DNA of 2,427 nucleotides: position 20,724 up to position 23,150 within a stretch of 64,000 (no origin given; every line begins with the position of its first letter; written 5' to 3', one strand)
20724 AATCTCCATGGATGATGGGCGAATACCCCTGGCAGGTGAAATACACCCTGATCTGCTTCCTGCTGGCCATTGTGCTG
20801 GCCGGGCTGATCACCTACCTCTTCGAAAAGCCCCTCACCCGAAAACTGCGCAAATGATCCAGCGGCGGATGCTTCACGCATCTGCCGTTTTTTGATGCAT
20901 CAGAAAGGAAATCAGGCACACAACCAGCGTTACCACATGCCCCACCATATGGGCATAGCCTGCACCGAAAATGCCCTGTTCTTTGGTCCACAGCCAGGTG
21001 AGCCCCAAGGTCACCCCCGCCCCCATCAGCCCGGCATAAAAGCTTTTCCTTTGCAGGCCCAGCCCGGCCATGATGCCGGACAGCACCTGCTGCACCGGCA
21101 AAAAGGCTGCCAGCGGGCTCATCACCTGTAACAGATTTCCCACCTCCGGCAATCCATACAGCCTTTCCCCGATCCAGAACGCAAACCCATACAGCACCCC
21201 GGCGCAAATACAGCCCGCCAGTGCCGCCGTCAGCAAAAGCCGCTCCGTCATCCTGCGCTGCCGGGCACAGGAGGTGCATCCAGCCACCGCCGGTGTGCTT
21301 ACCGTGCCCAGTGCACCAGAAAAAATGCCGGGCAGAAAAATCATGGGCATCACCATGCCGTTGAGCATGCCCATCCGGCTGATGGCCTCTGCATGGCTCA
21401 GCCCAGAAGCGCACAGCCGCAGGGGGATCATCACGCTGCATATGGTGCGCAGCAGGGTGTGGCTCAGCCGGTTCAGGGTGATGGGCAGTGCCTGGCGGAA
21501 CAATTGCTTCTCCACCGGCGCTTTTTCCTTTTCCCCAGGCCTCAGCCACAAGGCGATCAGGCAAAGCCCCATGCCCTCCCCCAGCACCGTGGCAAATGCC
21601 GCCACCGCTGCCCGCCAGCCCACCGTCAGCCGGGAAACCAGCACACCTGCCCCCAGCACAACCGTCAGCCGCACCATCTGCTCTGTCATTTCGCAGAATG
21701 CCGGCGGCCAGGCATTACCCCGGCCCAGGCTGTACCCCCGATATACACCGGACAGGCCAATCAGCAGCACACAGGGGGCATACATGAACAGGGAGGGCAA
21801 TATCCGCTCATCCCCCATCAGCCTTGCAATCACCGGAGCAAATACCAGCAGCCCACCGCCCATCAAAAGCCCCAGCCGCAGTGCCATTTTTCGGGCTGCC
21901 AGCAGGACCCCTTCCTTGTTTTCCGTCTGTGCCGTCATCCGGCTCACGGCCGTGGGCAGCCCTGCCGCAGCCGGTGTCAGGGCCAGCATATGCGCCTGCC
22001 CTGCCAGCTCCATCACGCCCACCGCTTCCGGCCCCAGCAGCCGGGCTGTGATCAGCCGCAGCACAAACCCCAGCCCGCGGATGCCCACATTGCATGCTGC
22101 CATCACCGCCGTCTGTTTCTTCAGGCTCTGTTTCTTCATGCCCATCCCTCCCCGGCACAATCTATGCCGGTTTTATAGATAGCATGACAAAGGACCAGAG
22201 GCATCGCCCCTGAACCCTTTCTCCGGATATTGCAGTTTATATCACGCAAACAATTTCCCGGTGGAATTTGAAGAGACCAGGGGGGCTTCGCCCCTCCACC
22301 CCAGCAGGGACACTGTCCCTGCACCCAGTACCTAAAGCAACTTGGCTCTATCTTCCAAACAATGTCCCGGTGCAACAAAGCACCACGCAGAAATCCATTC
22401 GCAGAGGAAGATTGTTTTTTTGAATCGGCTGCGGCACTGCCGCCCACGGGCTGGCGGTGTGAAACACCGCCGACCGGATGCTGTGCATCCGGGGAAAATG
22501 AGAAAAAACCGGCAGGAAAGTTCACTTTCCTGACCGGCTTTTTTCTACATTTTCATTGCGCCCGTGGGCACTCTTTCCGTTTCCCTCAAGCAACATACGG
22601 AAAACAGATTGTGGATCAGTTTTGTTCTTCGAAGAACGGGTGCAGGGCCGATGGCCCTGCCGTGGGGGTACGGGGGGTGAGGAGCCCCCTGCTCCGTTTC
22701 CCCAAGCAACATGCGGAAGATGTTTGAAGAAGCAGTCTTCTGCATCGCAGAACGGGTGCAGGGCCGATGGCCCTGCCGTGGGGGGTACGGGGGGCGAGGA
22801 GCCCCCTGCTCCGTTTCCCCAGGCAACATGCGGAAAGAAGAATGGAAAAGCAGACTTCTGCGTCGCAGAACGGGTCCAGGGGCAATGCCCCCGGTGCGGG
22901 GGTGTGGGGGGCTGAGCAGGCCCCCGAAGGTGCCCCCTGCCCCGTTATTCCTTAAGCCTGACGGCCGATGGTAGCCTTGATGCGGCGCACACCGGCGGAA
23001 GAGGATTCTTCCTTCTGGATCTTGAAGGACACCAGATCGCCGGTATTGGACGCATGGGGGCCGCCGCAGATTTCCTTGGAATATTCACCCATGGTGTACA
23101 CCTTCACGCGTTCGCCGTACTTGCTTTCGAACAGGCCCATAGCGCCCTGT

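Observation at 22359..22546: Paralogous four-hairpin-plus-terminator element with compensatory stem substitutions: candidate small RNA family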

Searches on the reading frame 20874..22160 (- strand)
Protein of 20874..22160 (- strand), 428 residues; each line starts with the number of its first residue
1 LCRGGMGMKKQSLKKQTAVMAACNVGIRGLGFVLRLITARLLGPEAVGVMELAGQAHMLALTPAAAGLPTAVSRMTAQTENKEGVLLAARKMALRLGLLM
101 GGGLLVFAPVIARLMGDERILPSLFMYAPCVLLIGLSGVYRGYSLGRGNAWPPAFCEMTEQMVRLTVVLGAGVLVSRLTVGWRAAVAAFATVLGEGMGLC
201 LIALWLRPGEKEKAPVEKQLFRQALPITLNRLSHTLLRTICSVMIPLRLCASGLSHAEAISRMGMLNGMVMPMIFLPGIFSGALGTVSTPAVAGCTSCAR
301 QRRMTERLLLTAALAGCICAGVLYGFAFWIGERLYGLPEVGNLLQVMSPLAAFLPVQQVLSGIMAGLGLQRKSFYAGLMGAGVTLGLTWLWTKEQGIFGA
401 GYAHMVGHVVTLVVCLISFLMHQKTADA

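Call 59: search_protein_families(library=pfam, proteins=[window:20874-22160:-], max_evalue=0.01)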
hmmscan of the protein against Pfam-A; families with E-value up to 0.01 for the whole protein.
window:20874-22160:- (428 aa): 3 families
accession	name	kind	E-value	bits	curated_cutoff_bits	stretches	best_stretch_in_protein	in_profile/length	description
PF01943.22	Polysacc_synt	-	9.9e-24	84.6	28.2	1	14-292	2-270/274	Polysaccharide biosynthesis protein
PF13440.11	Polysacc_synt_3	-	8.7e-07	28.9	23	1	38-246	2-203/293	Polysaccharide biosynthesis protein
PF01554.23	MatE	-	8e-05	22.8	24.9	0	29-142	11-133/161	MatE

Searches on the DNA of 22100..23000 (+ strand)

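Call 11: search_rna_families(source=window, start=22100, end=23000, threshold=evalue, max_evalue=10, show_alignments=2)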
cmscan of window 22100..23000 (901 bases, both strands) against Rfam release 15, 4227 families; matches with E-value up to 10: 15.
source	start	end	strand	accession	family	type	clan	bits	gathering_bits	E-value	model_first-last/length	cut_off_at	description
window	22236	22330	-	RF01761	wcaG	Cis-reg;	-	24.5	42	0.033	1-98/98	no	wcaG RNA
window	22490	22560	+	RF04255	MIR8001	Gene; miRNA;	-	19.5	90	0.81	1-67/67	no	MIR8001 microRNA precursor family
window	22494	22554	-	RF03623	mir-1252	Gene; miRNA;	-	19.5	70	2.3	1-65/65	no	mir-1252 microRNA precursor family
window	22902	22954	+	RF02805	PyrR207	Gene; snRNA; snoRNA; HACA-box;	-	18.1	60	1.3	1-65/65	no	Pyrobaculum sRNA 207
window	22918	22935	-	RF03142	L2-Alphaproteobacteria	Cis-reg; leader;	-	17.3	37.8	0.13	1-18/66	no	L2-Alphaproteobacteria ribosomal protein leader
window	22494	22554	-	RF04255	MIR8001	Gene; miRNA;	-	16.7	90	4.3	4-62/67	no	MIR8001 microRNA precursor family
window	22887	22948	-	RF02793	asR3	Gene; antisense;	-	16.3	46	5.1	1-57/57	no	Pyrobaculum asRNA3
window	22503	22541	-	RF03790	MIR8008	Gene; miRNA;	-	16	66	4.2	1-55/55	no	MIR8008 microRNA precursor family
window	22559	22585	-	RF01097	RF_site8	Cis-reg; frameshift_element;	-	15.9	43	5.5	1-52/52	no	Gag/pro ribosomal frameshift site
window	22189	22320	-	RF01408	sraL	Gene; sRNA;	-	14.4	39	1.4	1-142/142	no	sraL Hfq binding RNA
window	22490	22559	+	RF04164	MIR1507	Gene; miRNA;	-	14.2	73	6.8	1-107/107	no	MIR1507 microRNA precursor family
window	22806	22845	-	RF00705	mir-202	Gene; miRNA;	-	13.5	51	8.1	1-76/76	no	mir-202 microRNA precursor family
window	22720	22834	+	RF01881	Xist_exon4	Gene; lncRNA;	-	11.6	100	8.5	1-126/126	no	X-chromosome inactivation gene exon 4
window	22772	22830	-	RF02880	MH_s15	Gene; sRNA;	-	11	123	3.9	2-60/277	no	Mesorhizobail RNA 15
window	22429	22456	-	RF00223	IRES_Bip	Cis-reg; IRES;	-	10.1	40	1.2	1-263/263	no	bip internal ribosome entry site (IRES)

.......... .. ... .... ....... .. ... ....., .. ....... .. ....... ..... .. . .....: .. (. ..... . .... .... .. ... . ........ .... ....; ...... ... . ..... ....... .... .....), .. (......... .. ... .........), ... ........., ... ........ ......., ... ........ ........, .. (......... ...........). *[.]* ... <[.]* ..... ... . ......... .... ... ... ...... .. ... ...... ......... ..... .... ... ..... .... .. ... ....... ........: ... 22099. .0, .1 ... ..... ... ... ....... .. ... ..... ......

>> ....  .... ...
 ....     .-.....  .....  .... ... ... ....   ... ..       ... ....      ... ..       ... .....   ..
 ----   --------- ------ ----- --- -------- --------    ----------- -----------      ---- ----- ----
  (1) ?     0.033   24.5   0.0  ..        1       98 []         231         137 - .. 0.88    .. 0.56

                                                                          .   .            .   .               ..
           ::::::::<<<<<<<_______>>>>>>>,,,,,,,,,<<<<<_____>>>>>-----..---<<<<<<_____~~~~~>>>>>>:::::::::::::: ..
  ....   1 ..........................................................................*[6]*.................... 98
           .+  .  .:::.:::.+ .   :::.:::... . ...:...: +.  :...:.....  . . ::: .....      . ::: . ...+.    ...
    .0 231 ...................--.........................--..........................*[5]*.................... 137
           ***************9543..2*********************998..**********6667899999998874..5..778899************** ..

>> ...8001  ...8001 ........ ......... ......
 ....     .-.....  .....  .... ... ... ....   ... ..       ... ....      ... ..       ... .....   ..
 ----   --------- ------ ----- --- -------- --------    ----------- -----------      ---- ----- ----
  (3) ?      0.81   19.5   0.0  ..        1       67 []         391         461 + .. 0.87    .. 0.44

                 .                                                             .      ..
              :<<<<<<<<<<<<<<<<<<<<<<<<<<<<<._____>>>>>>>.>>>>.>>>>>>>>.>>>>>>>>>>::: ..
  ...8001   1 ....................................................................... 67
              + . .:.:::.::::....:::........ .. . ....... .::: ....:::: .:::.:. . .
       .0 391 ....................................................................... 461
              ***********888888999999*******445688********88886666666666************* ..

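Call 78: search_dna_similar(query=window:22355-22615:+, collection=phages, mode=distant, max_evalue=0.001, max_rows=10)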
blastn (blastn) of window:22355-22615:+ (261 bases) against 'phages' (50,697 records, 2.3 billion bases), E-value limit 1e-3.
No match.

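Call 79: search_dna_similar(query=window:22355-22615:+, collection=plasmids, mode=distant, max_evalue=0.001, max_rows=10)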
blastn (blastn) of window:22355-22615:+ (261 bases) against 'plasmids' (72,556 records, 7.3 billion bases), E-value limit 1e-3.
No match.
